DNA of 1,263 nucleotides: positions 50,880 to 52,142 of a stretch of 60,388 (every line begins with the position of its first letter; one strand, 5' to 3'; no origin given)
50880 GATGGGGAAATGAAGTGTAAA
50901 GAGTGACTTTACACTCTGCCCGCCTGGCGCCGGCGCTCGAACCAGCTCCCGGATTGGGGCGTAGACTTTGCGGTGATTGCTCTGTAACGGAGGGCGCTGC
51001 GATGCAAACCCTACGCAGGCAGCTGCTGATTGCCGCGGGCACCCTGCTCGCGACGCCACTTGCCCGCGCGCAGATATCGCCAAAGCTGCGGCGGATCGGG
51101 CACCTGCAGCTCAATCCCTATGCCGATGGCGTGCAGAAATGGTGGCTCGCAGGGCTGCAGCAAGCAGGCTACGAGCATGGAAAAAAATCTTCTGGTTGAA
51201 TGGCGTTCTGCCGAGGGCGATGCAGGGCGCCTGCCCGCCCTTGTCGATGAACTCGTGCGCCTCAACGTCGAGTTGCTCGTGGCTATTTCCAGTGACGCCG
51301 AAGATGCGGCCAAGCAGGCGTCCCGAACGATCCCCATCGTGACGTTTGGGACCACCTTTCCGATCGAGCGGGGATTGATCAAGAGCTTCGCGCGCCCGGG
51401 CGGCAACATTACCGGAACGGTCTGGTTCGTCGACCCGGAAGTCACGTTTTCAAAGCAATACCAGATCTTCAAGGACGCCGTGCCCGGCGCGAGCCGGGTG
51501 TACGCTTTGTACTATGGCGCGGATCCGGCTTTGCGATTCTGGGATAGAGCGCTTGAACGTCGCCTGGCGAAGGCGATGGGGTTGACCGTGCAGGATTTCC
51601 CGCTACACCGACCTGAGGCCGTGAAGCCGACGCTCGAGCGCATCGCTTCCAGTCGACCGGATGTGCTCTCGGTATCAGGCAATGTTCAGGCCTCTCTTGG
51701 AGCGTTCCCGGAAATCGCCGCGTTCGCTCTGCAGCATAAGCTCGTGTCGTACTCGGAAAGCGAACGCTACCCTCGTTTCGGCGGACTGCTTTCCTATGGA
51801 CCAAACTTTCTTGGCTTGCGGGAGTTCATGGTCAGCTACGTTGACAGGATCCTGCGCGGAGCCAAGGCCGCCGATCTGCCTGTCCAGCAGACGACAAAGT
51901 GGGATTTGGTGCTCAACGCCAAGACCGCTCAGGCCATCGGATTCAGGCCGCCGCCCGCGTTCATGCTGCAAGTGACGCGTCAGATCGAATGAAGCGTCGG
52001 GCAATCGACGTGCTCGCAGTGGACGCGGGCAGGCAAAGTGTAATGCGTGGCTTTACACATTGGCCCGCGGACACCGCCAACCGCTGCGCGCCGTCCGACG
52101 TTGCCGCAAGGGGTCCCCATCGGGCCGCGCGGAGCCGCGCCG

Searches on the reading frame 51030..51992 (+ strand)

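Call 47: search_protein_families(library=pfam, proteins=[window:51030-51992:+], max_evalue=0.001)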
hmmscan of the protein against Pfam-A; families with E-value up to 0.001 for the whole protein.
window:51030-51992:+ (320 aa): 1 family
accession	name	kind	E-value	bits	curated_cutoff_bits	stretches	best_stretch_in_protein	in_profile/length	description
PF04392.18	ABC_sub_bind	-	1.7e-27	96.9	25.9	1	41-304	22-278/293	ABC transporter substrate binding protein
